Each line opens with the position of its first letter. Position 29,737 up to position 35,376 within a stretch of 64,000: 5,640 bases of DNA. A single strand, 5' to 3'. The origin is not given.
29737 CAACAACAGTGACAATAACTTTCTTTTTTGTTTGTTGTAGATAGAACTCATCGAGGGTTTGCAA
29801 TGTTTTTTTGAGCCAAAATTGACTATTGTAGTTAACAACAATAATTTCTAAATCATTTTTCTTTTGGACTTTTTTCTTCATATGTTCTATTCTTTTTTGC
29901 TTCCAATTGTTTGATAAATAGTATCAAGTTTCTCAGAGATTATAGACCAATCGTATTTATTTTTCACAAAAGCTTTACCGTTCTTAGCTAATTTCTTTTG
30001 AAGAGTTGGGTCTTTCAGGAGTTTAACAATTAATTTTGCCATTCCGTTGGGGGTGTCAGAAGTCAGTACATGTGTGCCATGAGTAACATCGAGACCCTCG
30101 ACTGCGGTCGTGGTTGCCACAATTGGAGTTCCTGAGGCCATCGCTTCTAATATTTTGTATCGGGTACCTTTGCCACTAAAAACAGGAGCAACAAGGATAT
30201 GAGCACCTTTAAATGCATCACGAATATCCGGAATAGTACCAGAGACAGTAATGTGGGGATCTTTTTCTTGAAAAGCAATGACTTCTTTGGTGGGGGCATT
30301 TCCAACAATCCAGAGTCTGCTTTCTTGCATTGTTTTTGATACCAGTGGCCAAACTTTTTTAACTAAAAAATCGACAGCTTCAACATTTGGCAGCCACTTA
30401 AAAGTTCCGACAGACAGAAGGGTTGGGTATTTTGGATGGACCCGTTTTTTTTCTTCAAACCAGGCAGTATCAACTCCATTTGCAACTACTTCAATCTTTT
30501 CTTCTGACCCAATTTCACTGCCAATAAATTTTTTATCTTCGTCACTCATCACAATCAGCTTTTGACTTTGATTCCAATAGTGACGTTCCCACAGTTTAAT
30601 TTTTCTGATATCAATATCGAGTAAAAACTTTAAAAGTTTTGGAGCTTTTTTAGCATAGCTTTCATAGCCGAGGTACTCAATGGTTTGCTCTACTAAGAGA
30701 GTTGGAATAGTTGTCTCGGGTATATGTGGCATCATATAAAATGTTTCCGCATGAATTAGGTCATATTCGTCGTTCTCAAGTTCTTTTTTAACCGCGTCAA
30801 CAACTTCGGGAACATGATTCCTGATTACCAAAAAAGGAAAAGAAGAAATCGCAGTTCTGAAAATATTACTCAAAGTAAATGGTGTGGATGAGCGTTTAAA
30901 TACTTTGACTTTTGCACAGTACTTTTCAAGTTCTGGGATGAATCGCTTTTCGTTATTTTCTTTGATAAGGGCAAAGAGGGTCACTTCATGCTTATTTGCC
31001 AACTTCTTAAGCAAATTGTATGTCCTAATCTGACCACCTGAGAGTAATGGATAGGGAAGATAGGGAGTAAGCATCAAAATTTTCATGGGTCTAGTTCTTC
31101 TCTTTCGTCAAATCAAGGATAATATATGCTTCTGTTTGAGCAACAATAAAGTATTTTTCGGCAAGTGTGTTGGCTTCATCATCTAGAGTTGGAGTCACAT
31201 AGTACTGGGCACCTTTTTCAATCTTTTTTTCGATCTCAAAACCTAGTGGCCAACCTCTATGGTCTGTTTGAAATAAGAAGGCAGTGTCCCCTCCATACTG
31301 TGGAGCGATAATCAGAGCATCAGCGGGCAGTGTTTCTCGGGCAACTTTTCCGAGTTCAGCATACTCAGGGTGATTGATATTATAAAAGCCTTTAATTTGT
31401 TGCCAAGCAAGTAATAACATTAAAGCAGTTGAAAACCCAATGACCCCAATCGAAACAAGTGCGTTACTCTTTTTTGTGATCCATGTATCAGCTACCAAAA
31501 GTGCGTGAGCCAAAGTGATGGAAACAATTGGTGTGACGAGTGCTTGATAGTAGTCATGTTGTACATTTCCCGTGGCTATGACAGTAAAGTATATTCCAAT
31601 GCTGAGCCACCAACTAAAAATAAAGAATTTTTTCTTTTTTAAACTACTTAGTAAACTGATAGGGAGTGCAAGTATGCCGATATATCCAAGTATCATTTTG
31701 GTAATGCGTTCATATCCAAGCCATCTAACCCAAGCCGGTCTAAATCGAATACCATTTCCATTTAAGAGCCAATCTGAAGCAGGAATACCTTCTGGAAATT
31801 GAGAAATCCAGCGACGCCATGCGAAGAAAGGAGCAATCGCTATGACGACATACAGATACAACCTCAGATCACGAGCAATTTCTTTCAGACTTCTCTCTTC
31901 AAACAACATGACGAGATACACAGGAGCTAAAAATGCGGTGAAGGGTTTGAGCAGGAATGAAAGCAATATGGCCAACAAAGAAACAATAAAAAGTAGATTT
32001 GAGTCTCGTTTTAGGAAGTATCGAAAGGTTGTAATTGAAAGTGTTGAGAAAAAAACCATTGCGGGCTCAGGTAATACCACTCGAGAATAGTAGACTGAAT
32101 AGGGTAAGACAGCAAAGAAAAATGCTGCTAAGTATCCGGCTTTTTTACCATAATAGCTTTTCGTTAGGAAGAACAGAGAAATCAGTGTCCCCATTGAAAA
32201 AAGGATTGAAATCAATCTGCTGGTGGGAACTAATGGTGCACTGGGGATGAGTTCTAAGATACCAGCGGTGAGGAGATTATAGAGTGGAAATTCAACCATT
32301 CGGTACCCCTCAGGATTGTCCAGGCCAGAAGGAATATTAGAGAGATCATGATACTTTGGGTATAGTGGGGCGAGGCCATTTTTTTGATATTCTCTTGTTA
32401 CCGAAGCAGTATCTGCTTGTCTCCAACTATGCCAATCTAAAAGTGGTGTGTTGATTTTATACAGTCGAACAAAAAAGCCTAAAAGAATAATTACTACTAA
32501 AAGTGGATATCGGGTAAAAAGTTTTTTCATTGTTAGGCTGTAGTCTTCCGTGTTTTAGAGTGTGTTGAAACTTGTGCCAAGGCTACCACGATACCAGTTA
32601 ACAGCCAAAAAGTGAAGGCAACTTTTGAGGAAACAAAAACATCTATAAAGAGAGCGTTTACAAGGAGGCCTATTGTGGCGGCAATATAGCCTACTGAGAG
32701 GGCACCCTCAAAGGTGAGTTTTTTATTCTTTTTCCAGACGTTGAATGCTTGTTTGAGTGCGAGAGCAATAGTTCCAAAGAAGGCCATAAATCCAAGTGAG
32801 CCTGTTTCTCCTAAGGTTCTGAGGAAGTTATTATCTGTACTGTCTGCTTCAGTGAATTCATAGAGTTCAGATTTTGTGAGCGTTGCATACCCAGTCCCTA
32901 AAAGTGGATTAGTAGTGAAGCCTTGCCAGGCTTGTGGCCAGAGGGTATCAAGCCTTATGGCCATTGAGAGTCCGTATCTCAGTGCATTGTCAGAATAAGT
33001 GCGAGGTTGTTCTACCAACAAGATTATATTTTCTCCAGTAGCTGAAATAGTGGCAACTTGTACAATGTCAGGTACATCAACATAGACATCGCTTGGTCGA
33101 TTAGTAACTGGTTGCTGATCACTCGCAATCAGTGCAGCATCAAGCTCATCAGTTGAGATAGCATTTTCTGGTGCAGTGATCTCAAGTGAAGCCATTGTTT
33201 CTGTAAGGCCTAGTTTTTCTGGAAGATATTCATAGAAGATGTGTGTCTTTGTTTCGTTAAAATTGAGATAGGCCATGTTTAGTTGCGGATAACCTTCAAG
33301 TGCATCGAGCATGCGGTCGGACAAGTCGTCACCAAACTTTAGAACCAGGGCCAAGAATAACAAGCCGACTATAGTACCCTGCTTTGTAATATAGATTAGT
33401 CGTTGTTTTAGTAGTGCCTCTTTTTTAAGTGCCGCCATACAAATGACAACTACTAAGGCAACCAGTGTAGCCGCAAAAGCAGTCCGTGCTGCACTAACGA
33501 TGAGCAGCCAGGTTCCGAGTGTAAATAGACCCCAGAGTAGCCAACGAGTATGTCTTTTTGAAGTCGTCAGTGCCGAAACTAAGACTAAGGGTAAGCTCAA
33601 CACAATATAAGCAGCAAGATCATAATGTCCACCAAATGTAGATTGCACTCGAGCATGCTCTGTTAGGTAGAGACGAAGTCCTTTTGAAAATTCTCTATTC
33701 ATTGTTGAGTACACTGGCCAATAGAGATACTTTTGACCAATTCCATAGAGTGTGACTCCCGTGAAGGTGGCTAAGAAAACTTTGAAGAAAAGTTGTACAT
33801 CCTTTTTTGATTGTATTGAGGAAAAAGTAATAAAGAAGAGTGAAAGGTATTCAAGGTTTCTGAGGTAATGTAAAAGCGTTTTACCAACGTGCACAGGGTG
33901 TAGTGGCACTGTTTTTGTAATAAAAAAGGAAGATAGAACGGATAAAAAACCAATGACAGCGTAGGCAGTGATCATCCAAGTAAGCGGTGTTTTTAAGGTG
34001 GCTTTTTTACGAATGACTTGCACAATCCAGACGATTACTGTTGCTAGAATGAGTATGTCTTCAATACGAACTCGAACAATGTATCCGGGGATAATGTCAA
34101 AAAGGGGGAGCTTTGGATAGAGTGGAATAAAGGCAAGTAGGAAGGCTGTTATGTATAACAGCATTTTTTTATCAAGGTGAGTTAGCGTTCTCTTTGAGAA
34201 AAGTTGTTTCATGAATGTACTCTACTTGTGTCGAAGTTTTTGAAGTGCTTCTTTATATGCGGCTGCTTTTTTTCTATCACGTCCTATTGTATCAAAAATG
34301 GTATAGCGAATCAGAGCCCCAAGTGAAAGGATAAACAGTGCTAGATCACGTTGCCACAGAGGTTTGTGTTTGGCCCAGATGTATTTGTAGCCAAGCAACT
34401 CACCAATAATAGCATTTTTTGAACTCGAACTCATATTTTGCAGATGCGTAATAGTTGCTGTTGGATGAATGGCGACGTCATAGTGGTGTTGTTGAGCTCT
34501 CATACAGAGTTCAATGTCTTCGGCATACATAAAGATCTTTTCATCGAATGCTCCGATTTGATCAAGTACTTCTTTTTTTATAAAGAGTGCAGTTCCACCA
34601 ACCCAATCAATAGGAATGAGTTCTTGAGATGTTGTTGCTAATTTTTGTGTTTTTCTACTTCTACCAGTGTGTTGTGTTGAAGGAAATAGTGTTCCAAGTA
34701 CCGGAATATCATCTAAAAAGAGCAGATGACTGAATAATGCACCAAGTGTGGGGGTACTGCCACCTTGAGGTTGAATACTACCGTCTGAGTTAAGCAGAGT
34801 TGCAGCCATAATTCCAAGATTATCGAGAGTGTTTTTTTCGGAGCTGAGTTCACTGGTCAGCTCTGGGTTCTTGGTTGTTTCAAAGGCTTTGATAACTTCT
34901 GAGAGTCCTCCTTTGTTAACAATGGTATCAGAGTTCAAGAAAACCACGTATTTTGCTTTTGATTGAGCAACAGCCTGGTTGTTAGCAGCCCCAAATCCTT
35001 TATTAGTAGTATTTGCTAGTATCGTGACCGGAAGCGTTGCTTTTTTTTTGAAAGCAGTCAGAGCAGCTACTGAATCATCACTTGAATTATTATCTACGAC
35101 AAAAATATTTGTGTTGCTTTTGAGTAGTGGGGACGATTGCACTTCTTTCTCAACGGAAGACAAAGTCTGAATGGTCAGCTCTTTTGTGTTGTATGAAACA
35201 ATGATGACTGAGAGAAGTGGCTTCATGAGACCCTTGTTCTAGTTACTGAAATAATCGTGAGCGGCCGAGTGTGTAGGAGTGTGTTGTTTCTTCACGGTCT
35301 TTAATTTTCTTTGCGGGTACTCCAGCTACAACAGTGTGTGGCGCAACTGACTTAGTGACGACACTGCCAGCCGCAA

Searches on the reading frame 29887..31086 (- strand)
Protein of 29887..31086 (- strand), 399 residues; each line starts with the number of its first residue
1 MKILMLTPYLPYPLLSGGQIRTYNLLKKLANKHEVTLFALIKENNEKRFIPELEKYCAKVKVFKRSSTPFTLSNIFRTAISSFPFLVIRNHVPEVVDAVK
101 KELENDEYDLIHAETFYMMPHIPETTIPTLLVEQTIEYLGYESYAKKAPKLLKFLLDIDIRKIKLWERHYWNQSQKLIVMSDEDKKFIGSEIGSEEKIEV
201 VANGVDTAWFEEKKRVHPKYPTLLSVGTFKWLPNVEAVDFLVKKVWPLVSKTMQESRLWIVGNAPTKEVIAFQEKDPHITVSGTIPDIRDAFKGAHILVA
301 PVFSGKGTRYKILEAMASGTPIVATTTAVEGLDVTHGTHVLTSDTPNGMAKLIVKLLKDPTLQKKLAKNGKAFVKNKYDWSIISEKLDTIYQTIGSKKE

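Call 9: search_protein_families(library=pfam, proteins=[window:29887-31086:-], max_evalue=0.001)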
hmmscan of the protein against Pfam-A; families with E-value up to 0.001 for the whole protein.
window:29887-31086:- (399 aa): 4 families
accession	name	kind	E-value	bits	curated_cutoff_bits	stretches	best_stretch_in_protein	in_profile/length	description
PF13692.12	Glyco_trans_1_4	-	2.8e-24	86.4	27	1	221-359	2-142/142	Glycosyl transferases group 1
PF00534.26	Glycos_transf_1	-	1.1e-12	48.3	26.4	1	213-372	8-171/172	Glycosyl transferases group 1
PF13439.12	Glyco_transf_4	-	5.5e-12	46.5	28.5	1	16-208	2-169/170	Glycosyltransferase Family 4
PF13524.12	Glyco_trans_1_2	-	1.4e-07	32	25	1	257-381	16-136/144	Glycosyl transferase-like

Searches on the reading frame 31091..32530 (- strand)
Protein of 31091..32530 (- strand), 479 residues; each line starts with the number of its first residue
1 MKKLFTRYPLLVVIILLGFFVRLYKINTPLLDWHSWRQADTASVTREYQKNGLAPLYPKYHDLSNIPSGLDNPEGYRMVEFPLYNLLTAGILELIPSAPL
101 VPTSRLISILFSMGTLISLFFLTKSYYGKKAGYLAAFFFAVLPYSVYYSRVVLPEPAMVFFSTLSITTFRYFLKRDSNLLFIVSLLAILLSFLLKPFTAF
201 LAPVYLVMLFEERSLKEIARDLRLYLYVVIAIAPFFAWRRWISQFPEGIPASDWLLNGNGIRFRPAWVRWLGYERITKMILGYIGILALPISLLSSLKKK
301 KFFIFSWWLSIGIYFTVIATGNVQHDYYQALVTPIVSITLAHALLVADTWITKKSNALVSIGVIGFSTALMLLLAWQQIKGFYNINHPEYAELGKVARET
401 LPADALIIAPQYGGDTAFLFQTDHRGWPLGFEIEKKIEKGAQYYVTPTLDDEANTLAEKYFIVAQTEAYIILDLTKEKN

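Call 9: search_protein_families(library=pfam, proteins=[window:31091-32530:-], max_evalue=0.001)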
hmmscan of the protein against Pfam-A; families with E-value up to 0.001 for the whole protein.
window:31091-32530:- (479 aa): 2 families
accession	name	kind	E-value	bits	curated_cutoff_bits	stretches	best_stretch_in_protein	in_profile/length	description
PF13231.12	PMT_2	-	1.5e-11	45.2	26.1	1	104-238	24-160/160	Dolichyl-phosphate-mannose-protein mannosyltransferase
PF02366.24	PMT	-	5.1e-05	23.4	22.7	1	104-210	85-198/245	Dolichyl-phosphate-mannose-protein mannosyltransferase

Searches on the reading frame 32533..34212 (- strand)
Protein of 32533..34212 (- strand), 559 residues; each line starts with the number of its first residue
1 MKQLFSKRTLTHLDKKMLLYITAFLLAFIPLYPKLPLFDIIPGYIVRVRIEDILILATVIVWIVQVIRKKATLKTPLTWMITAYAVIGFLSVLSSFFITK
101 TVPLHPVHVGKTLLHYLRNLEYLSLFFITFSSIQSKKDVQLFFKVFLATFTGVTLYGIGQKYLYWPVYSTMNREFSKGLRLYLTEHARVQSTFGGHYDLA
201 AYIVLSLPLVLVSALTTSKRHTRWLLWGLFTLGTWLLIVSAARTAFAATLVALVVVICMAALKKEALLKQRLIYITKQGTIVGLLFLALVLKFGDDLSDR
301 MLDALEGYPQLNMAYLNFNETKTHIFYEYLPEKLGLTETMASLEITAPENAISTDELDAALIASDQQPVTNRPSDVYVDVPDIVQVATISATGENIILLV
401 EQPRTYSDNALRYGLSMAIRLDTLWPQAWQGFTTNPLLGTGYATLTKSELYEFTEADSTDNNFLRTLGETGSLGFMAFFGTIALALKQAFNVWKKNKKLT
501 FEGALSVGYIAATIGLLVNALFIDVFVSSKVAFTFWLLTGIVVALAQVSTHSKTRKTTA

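Call 3: search_protein_families(library=pfam, proteins=[window:32533-34212:-], max_evalue=1)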
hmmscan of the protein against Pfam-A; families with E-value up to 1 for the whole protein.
window:32533-34212:- (559 aa): 1 family
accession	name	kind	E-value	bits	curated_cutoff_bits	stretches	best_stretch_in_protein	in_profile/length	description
PF04932.20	Wzy_C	-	4.5e-06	27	31.7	1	416-479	80-149/149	O-Antigen ligase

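Call 8: search_protein_families(library=ncbifam, proteins=[window:32533-34212:-], max_evalue=1)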
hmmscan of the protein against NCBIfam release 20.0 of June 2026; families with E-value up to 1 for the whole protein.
window:32533-34212:- (559 aa): 3 families
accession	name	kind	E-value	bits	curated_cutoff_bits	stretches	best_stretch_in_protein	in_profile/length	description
TIGR00947.1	2A73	equivalog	1.2e-11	44.3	366.4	2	425-545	296-422/425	IctB family putative bicarbonate transporter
TIGR03097.1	PEP_O_lig_1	hypoth_equivalog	0.0054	15.6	188.1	1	416-498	271-357/408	putative O-glycosylation ligase, exosortase A system-associated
TIGR03141.1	cytochro_ccmD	equivalog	0.44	10.7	25.95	1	244-270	12-38/47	heme exporter protein CcmD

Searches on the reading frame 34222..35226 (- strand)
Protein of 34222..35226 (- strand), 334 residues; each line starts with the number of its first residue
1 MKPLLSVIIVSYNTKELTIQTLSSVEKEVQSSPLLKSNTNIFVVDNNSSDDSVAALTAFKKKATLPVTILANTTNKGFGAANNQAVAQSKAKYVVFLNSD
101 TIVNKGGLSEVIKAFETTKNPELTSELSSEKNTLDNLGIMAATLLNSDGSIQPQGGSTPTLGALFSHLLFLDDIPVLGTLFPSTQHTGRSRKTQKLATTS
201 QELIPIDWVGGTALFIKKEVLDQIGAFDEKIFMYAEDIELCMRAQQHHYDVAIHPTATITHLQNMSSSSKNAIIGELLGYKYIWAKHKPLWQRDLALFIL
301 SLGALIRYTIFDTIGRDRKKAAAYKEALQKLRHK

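Call 9: search_protein_families(library=pfam, proteins=[window:34222-35226:-], max_evalue=0.001)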
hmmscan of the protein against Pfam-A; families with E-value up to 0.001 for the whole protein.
window:34222-35226:- (334 aa): 6 families
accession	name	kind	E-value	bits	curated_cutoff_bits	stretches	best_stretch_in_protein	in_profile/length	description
PF00535.33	Glycos_transf_2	-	1.8e-20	74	23.3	1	6-118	1-106/168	Glycosyl transferase family 2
PF13641.12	Glyco_tranf_2_3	-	2e-13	51.3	27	1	5-264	3-214/230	Glycosyltransferase like family 2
PF13712.12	Glyco_tranf_2_5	-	2e-08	34.6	27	1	53-119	16-83/210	Glycosyltransferase like family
PF10111.15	Glyco_tranf_2_2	-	2.3e-07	31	27.3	0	34-113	25-104/276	Glycosyltransferase like family 2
PF13506.12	Glyco_transf_21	-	7.5e-05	22.7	21.7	0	199-263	92-157/174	Glycosyl transferase family 21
PF13632.12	Glyco_trans_2_3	-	0.00074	19.8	27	0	208-259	72-120/198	Glycosyl transferase family group 2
